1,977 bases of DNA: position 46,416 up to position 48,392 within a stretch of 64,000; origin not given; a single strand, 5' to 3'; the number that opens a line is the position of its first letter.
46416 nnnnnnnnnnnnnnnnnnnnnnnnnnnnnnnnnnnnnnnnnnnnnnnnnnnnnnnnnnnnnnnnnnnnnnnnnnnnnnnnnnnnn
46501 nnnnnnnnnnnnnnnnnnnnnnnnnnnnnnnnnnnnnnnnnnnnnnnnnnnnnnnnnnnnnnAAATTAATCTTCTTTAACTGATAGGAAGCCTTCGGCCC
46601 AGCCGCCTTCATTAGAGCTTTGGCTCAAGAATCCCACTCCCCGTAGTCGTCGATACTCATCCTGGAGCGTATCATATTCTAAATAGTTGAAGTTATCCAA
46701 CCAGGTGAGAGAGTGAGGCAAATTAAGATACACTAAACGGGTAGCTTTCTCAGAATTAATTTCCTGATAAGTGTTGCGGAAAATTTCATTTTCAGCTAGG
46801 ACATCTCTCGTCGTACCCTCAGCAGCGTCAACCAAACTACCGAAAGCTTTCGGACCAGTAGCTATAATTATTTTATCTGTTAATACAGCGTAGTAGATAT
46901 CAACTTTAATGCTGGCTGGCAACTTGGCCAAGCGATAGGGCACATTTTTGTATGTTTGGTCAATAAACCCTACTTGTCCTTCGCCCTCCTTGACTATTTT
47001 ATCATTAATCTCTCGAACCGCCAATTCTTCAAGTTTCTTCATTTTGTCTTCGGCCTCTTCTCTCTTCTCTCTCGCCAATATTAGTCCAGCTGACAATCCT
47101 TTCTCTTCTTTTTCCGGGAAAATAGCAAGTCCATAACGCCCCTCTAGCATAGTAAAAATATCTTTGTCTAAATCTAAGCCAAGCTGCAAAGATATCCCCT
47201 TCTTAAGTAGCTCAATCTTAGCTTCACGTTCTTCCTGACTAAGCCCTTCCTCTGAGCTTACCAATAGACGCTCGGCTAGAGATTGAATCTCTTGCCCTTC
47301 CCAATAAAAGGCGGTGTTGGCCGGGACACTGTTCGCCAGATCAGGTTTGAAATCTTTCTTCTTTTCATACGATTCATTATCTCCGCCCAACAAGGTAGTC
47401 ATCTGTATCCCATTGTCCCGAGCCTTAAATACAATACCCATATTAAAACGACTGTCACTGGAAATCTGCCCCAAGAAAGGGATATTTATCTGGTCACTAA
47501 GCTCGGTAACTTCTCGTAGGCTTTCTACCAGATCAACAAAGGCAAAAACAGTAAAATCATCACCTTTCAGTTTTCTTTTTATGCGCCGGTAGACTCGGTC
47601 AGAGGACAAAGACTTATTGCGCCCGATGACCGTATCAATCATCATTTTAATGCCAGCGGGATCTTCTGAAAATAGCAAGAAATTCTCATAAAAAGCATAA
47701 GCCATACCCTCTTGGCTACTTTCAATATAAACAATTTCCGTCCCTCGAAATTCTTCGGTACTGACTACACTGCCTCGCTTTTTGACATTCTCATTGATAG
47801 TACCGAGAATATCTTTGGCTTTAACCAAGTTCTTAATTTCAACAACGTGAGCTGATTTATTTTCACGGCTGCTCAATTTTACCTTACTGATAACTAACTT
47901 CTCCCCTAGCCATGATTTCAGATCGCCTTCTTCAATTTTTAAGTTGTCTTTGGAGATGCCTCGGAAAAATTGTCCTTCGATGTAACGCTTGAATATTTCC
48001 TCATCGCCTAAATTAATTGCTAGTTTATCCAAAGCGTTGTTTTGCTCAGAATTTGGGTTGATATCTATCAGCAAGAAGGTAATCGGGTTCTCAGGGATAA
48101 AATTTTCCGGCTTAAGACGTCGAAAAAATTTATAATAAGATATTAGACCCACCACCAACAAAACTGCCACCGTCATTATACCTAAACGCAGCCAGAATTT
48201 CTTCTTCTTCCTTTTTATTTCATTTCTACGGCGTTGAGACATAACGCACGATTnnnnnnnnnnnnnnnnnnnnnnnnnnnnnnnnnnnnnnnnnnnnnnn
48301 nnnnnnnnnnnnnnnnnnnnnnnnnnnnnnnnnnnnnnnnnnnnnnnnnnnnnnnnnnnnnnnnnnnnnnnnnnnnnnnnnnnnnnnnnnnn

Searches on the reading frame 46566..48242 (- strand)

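Call 51: search_protein_families(library=pfam, proteins=[window:46566-48242:-], max_evalue=0.00001)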
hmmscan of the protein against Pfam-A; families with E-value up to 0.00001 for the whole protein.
window:46566-48242:- (558 aa): 1 family
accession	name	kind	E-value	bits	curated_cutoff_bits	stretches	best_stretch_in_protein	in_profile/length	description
PF11832.13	DUF3352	-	5.1e-37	128.1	26.8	1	25-409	5-399/536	Protein of unknown function (DUF3352)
